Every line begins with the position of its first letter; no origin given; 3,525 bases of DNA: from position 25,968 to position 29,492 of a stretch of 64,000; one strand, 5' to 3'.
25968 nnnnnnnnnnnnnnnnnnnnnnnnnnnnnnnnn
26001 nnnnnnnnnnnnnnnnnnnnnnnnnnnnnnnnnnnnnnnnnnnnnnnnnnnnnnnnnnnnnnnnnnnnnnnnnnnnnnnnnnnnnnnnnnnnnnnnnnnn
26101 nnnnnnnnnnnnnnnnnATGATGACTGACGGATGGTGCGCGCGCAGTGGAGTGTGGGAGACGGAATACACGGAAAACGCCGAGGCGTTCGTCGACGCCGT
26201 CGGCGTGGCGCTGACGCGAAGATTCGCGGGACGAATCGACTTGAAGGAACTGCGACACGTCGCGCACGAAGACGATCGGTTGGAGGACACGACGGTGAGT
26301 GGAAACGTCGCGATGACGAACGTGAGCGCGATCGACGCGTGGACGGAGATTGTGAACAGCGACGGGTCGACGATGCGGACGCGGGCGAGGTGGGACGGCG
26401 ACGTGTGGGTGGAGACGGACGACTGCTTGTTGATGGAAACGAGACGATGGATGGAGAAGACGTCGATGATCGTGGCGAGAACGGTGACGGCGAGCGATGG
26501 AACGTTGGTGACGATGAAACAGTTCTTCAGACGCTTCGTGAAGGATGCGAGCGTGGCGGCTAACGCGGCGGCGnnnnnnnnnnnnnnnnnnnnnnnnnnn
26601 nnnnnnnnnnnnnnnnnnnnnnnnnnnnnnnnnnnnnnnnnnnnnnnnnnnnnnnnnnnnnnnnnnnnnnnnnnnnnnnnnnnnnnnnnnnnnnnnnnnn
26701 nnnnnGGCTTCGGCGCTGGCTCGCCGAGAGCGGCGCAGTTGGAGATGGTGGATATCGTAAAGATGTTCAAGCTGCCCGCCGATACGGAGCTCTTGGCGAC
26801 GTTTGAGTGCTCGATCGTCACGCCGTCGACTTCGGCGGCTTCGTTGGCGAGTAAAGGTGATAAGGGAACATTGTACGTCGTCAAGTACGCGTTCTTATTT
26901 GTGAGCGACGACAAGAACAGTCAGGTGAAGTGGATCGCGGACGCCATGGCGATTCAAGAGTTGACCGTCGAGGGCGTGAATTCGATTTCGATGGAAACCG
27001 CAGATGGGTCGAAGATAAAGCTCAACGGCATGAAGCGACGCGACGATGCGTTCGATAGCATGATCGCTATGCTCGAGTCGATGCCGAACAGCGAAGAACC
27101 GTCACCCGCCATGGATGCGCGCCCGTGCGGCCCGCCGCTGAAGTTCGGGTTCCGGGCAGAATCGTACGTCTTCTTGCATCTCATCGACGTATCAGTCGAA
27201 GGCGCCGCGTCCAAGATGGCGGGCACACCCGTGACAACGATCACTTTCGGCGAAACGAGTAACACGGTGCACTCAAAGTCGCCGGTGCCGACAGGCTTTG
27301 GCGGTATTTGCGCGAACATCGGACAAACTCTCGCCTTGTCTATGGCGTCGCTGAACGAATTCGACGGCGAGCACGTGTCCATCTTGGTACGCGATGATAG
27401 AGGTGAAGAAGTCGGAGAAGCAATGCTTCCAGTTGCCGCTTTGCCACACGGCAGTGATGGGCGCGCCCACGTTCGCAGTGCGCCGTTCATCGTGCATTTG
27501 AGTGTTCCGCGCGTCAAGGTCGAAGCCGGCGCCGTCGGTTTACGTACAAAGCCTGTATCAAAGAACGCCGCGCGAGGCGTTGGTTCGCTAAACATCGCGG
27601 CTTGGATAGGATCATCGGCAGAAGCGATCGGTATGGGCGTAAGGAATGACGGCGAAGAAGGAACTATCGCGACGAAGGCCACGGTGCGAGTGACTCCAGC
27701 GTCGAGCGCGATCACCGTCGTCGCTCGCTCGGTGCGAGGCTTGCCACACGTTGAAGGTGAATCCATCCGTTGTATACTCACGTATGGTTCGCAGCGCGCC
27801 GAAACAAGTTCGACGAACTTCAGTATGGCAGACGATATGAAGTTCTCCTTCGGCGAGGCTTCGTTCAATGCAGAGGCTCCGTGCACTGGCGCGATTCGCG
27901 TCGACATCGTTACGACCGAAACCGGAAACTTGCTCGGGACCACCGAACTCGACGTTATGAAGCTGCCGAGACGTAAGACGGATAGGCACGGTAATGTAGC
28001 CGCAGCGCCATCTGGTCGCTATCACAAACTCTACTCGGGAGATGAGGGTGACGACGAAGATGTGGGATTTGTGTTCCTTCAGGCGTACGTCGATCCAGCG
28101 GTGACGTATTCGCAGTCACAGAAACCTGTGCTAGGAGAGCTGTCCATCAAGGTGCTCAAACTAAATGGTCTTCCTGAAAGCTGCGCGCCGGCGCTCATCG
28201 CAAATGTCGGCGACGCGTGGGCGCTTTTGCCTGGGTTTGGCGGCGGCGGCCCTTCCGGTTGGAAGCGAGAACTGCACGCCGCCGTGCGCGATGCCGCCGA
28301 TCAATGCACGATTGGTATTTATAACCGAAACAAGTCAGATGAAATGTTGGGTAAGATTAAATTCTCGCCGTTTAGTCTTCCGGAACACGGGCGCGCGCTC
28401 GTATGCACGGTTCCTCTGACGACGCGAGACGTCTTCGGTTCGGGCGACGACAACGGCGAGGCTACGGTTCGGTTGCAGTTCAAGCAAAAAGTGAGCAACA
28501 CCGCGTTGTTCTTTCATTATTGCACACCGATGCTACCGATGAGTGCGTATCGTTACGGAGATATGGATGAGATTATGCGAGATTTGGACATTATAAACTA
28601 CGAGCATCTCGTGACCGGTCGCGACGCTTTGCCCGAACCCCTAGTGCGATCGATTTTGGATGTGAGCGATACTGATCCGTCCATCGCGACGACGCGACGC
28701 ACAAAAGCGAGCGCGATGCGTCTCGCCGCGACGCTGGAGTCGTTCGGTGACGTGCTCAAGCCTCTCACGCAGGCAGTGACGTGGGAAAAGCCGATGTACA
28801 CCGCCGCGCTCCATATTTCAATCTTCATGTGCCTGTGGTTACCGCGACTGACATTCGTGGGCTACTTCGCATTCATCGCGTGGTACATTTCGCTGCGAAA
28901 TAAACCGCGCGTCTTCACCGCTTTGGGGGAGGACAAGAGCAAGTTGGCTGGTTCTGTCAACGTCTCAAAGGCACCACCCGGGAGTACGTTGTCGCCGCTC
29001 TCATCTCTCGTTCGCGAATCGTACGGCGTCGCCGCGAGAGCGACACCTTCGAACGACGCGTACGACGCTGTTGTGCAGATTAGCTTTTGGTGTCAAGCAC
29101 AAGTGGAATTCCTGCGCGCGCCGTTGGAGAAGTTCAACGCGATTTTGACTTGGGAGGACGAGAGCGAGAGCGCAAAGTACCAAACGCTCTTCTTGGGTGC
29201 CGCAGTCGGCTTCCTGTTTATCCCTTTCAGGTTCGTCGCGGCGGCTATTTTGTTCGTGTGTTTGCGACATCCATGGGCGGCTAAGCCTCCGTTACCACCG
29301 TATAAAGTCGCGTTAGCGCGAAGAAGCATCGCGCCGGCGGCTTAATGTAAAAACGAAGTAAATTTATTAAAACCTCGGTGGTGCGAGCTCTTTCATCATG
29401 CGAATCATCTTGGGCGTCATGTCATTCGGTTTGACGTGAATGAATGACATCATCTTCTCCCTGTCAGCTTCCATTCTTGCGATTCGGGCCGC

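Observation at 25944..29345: MCTP/QUIRKY-like multi-C2 membrane protein with an N-terminal FABP-like lipid-binding domain and GRAM-like domain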

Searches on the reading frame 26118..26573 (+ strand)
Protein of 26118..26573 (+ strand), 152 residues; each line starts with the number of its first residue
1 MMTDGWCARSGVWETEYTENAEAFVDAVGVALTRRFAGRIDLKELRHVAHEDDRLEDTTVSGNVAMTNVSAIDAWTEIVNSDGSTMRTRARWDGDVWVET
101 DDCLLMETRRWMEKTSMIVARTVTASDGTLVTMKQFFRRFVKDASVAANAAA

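Call 10: search_solved_structures(query=A2, max_evalue=10, show_alignments=2)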
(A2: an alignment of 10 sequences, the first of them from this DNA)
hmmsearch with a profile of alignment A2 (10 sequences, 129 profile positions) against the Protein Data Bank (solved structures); distinct sequences matched with E-value up to 10: 16.
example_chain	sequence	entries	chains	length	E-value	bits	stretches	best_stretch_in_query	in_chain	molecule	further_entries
2ju3_A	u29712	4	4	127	0.015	18.4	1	2-78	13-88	Fatty acid-binding protein, liver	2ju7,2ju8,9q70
1lfo_A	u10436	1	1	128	0.015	18.3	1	2-78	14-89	LIVER FATTY ACID BINDING PROTEIN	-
7dze_A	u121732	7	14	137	0.021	17.9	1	2-78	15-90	Fatty acid-binding protein, liver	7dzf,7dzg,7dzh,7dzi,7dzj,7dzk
7dzl_A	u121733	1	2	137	0.034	17.2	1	2-78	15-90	Fatty acid-binding protein, liver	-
2l67_A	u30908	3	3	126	0.036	17.1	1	2-78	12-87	Fatty acid-binding protein, liver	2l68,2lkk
2py1_A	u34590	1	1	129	0.039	17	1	2-78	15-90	Fatty acid-binding protein, liver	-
7fxo_A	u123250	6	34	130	0.04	17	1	2-78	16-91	Fatty acid-binding protein, liver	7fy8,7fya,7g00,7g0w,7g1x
3b2h_A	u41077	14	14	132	0.04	16.9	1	2-78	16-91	Fatty acid-binding protein, liver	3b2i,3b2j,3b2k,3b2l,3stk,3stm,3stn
6do6_A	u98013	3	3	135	0.045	16.8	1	2-78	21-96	Fatty acid-binding protein, liver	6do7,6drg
2f73_A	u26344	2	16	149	0.062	16.3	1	2-78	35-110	Fatty acid-binding protein, liver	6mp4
2qo6_A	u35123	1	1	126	0.096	15.7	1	21-81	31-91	Liver-basic fatty acid binding protein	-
2qo5_A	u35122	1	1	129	0.12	15.4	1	22-82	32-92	Liver-basic fatty acid binding protein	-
2qo4_A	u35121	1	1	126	0.15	15.1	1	22-81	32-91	Liver-basic fatty acid binding protein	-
2ft9_A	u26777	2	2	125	0.52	13.3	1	2-81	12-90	Fatty acid-binding protein 2, liver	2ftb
8i9r_Ch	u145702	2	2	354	0.56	13.2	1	13-69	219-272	Ribosomal RNA-processing protein 15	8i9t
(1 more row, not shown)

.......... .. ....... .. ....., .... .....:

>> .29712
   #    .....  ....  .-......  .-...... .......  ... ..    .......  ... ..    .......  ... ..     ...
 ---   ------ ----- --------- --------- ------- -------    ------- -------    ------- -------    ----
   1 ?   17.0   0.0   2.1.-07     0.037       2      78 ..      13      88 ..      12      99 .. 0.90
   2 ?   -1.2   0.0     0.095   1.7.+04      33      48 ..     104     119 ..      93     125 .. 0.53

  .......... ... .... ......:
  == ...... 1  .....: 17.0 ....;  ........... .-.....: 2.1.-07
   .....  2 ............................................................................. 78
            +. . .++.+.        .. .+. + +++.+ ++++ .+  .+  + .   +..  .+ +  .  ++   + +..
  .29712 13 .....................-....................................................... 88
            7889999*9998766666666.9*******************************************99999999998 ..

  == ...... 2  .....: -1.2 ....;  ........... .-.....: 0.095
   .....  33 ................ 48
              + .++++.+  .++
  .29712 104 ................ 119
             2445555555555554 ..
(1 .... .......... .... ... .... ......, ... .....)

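Call 13: find_homologous_proteins(query=A2, max_evalue=0.01)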
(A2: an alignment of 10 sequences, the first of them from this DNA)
Query A2 (10 sequences) (146 aa, profile of the alignment): 29 proteins with E <= 0.01 among 4078 candidates.
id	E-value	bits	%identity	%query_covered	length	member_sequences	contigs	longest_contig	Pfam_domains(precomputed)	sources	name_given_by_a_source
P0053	1.2e-64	234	100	100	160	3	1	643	-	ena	-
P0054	5.1e-64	232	71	95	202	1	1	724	-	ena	-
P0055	8.8e-54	199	45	88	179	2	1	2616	-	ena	-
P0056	1.1e-53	198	45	88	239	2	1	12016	-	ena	-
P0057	2.7e-50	187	77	73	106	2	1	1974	-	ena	-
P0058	2.1e-47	178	47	87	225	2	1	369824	-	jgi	jgi:hypothetical protein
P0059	6.8e-46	173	50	82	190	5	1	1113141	-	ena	-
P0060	9.7e-46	173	50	82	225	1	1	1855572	-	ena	-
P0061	5.3e-45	170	49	88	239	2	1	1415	-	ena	-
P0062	3.1e-44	168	47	80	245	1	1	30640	-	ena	-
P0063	3.3e-41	158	80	59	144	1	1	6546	-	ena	-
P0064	1.5e-35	140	44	62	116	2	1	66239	-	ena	-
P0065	2.2e-31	126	58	52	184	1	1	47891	-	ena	-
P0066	1.8e-28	117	43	69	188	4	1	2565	-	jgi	-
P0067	7.6e-28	115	51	51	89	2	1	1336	-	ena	-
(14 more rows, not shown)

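Call 21: predict_structure(alignment_id=A3)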
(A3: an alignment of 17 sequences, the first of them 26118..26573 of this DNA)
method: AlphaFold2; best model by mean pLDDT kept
length: 152 residues; sequences in the alignment: 17
mean_pLDDT: 80.2   pTM: 0.77
mean pLDDT of the five models: 80.2, 79.1, 78.7, 78.5, 78.2
residues with pLDDT >= 90: 55; 70-90: 64; 50-70: 19; < 50: 14
segments of 3 or more residues with pLDDT < 50: 1-5, 33-37
pLDDT, mean of each block of 10 residues (from residue 1): 50 90 80 52 83 89 86 91 85 92 88 90 88 91 55 50
secondary structure, 60 per line:
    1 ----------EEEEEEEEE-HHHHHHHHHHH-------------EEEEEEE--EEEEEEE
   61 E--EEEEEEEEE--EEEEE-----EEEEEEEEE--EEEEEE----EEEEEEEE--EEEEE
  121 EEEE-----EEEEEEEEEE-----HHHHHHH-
elements in order: E11-19 H21-31 E45-51 E54-61 E64-72 E75-79 E85-93 E96-101 E106-113 E116-124 E130-139 H145-151

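Call 23: fold_search(model_id=the predicted structure, library=pdb)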
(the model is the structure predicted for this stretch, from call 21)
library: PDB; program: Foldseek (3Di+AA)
matches with E <= 10: 1520; with E <= 0.001: 268
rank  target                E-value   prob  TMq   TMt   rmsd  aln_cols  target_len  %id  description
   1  9etg_B                1.5e-07  1.00  0.67  0.78   4.2       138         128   19  Crystal structure of recombinant chicken liver Bile Acid Binding Protein (cL-BABP) in complex with CA-M11 (released 2024-10-09)
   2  2qo5                  3.3e-07  1.00  0.68  0.79   4.1       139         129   22  Crystal structure of the cysteine 91 threonine mutant of zebrafish liver bile acid-binding protein complexed with cholic (released 2007-07-31)
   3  4zj0_A                3.4e-07  1.00  0.61  0.69   4.8       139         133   19  The crystal structure of monomer Q108K:K40L:Y60W CRBPII bound to all-trans-retinal (released 2016-05-11)
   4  9ete_B                3.8e-07  1.00  0.66  0.81   4.2       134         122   19  Crystal structure of recombinant chicken liver Bile Acid Binding Protein (cL-BABP) in complex with deoxycholic acid (released 2024-10-09)
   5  9etd_A                4.0e-07  1.00  0.66  0.80   4.0       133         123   20  Crystal structure of recombinant chicken liver Bile Acid Binding Protein (cL-BABP) in complex with ursodeoxycholic aci (released 2024-10-09)
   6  5faz_A                5.7e-07  1.00  0.63  0.70   4.7       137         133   20  Crystal structure of the Q108K:K40L:T51V mutant of human Cellular Retinol Binding Protein II in complex with All-trans (released 2016-12-14)
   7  7o0j                  7.3e-07  1.00  0.65  0.77   4.3       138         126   19  High resolution structure of recombinant chichen liver Bile Acid Binding Protein (cL-BABP) (released 2021-05-12)
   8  7jwd_B                8.5e-07  1.00  0.64  0.70   4.8       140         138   19  Cellular retinol-binding protein 2 (CRBP2) in complex with 2-linoleoylglycerol (released 2021-03-10)
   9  5f7g_A                8.9e-07  1.00  0.63  0.70   4.8       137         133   20  Crystal structure of the Q108K:K40L:T51V:R58Y:Y19W:Q38L mutant of human Cellular Retinol Binding Protein II in complex (released 2016-12-14)
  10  3stn                  9.4e-07  1.00  0.63  0.74   4.9       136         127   20  Structure of human LFABP (apo-LFABP) (released 2011-08-10)
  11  1mvg_MODEL_1_A        9.4e-07  1.00  0.61  0.73   4.7       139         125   16  NMR solution structure of chicken Liver basic Fatty Acid Binding Protein (Lb-FABP) (released 2003-03-04)
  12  7fxo_B                9.9e-07  1.00  0.60  0.69   5.2       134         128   21  Crystal Structure of apo human FABP1 monoclinic form III (released 2023-06-14)
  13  1opa_A                1.0e-06  1.00  0.63  0.70   4.1       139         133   19  THE CRYSTAL STRUCTURES OF HOLO-AND APO-CELLULAR RETINOL BINDING PROTEIN II (released 1993-10-31)
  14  1lfo                  1.2e-06  1.00  0.62  0.73   4.9       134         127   20  LIVER FATTY ACID BINDING PROTEIN-OLEATE COMPLEX (released 1997-06-16)
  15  5f58_A                1.3e-06  1.00  0.61  0.69   4.9       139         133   19  Crystal structure of the Q108K:K40L:T51V:R58F mutant of human Cellular Retinol Binding Protein II in complex with All- (released 2016-12-07)
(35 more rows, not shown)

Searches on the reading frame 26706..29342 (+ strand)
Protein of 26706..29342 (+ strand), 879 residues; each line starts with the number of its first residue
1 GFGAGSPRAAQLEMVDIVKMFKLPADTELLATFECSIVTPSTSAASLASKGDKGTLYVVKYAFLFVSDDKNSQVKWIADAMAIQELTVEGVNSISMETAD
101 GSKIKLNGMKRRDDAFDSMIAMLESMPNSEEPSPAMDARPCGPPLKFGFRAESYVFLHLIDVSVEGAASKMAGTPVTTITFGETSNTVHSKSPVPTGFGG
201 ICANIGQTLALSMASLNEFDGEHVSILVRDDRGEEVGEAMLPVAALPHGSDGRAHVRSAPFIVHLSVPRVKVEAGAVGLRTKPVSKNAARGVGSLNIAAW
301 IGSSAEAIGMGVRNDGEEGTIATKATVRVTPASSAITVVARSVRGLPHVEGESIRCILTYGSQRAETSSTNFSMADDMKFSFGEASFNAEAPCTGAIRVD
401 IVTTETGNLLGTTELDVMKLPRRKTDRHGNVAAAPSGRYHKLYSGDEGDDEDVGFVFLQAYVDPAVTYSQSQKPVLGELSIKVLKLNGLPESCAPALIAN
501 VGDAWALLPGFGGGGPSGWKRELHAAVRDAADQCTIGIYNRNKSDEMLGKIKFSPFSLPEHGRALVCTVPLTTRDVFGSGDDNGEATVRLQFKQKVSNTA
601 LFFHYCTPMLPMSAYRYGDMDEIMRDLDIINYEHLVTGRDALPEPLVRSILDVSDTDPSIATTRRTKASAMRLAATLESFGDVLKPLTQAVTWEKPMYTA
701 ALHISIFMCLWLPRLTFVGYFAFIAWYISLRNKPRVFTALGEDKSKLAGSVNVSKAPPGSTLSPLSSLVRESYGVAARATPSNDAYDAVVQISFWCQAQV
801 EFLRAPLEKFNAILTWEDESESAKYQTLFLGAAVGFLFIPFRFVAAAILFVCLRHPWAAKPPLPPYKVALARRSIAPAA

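Call 43: predict_structure(alignment_id=A5)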
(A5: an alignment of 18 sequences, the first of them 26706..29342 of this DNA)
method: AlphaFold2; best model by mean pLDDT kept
length: 879 residues; sequences in the alignment: 18
mean_pLDDT: 64.0   pTM: 0.32
mean pLDDT of the five models: 64.0, 61.9, 60.1, 59.7, 58.3
residues with pLDDT >= 90: 34; 70-90: 386; 50-70: 210; < 50: 249
segments of 3 or more residues with pLDDT < 50: 1-10, 127-142, 215-221, 270-290, 311-331, 468-473, 511-518, 597-625, 639-641, 653-675, 732-799, 855-879
pLDDT, mean of each block of 10 residues (from residue 1): 31 72 79 87 76 87 83 77 72 79 83 80 57 38 52 71 80 81 74 76 81 52 76 80 70 71 72 31 39 80 58 34 42 76 84 88 86 82 79 79 87 86 68 85 69 88 61 64 75 75 64 43 72 82 76 76 71 67 79 60 39 38 48 54 53 43 45 49 60 66 74 71 63 33 28 27 34 38 42 47 58 61 72 60 66 50 38 33
secondary structure, 60 per line:
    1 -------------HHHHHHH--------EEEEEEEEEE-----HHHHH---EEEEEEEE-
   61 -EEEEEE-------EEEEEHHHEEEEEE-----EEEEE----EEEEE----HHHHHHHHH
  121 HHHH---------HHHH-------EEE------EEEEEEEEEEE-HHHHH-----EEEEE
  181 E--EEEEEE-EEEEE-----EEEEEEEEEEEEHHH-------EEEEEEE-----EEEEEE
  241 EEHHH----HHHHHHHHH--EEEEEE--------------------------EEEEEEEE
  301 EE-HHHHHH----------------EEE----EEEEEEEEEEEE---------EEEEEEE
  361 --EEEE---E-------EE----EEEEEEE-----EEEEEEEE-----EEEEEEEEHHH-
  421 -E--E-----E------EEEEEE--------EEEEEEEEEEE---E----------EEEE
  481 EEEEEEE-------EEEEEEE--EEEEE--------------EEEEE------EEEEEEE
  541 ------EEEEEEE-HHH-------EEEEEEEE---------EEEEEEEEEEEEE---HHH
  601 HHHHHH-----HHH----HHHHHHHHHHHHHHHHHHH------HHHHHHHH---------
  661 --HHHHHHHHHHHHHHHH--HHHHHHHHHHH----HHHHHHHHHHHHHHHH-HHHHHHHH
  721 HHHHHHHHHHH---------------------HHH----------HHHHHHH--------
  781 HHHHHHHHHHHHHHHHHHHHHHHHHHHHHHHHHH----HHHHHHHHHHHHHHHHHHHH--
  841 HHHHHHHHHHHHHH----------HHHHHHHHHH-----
elements in order (helices of 4 or more, strands of 3 or more residues): H14-20 E29-38 H44-48 E52-59 E62-67 E75-79 E83-88 E94-98 E103-107 H112-124 H134-137 E145-147 E154-164 H166-170 E176-181 E184-189 E191-195 E201-212 E223-229 E235-242 H250-258 E261-266 E293-302 H304-309 E326-328 E333-344 E354-360 E363-366 E384-390 E396-403 E409-416 E438-443 E452-462 E477-487 E495-501 E504-508 E523-527 E534-540 E547-553 E565-572 E582-594 H598-606 H619-637 H644-651 H663-678 H681-691 H696-711 H713-731 H766-772 H781-814 H819-838 H841-854 H865-874

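Call 46: fold_search(model_id=the predicted structure, library=pdb)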
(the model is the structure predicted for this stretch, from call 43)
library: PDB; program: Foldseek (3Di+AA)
matches with E <= 10: 1369; with E <= 0.001: 134
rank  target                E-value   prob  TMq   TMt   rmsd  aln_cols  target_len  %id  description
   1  9si1                  2.4e-14  1.00  0.13  0.08  36.7       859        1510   10  Mouse otoferlin (216-1931) in the lipid-free Ca2+-bound state, "closed-like" conformation (released 2025-11-05)
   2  9seg                  7.6e-14  1.00  0.13  0.08  39.2       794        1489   10  Mouse otoferlin (216-1931) in the lipid-free Ca2+-bound state, "open" conformation (class 1) (released 2025-11-05)
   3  9se5                  7.6e-14  1.00  0.13  0.08  38.9       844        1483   10  Mouse otoferlin (216-1931) in the lipid-free, Ca2+-bound state, "open" conformation (class 2) (released 2025-11-05)
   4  9qkv                  8.4e-14  1.00  0.13  0.07  32.1       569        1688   11  Human myoferlin (1-1997) in complex with an MSP2N2 lipid nanodisc (15 mol% DOPS, 5 mol% Cholesterol) (released 2025-06-04)
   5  9qe2                  1.1e-13  1.00  0.14  0.08  36.2       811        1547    9  Mouse otoferlin (216-1931) in complex with an MSP2N2 lipid nanodisc (30 mol% DOPS, 10 mol% PI(4,5)P2) (released 2025-11-12)
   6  9sea                  3.3e-13  1.00  0.13  0.08  36.4       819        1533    9  Mouse otoferlin (216-1931) in complex with a lipid nanodisc (comprising 25% PS and 5% PIP2) (released 2025-11-05)
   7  9h6x                  4.3e-13  1.00  0.12  0.07  33.3       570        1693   12  Cryo-EM structure of lipid-bound human myoferlin (25 mol% DOPS/5 mol% PI(4,5)P2 nanodisc) (released 2025-06-04)
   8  9sh0                  5.0e-13  1.00  0.12  0.09  31.9       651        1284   12  Mouse otoferlin (216-1931) in the lipid-free, Ca2+-free state ("loose" conformation) (released 2025-11-05)
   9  9b8k                  5.6e-13  1.00  0.13  0.07  37.5       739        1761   11  Cryo-EM structure of human dysferlin monomer (released 2024-11-27)
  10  9b8l_A                9.6e-13  1.00  0.13  0.07  35.8       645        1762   11  Cryo-EM structure of human dysferlin dimer (released 2024-11-27)
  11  9qln                  2.5e-12  1.00  0.14  0.10  36.0       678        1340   10  Human myoferlin (1-1997) in the lipid-free, Ca2+-bound state (released 2025-06-04)
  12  9nw3_3A               4.3e-12  1.00  0.12  0.30  17.8       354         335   11  Ciliary tip central pair (released 2025-07-30)
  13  4p42_B                5.8e-11  1.00  0.12  0.24  24.6       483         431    9  Extended-Synaptotagmin 2, SMP - C2A - C2B Domains (released 2014-05-14)
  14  9qls                  6.1e-11  1.00  0.11  0.07  31.6       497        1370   13  Human dysferlin (1-2017) in the lipid-free, Ca2+-bound state (released 2025-06-04)
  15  4p42_A                1.0e-10  1.00  0.13  0.22  25.6       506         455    9  Extended-Synaptotagmin 2, SMP - C2A - C2B Domains (released 2014-05-14)
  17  4npk                  2.1e-09  1.00  0.14  0.37  10.7       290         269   11  Extended-Synaptotagmin 2, C2A- and C2B-domains, calcium bound (released 2014-01-29)
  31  5yqr                  2.1e-06  1.00  0.11  0.34   2.3       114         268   21  Crystal structure of the PH-like domain of Lam6 (released 2018-01-31)
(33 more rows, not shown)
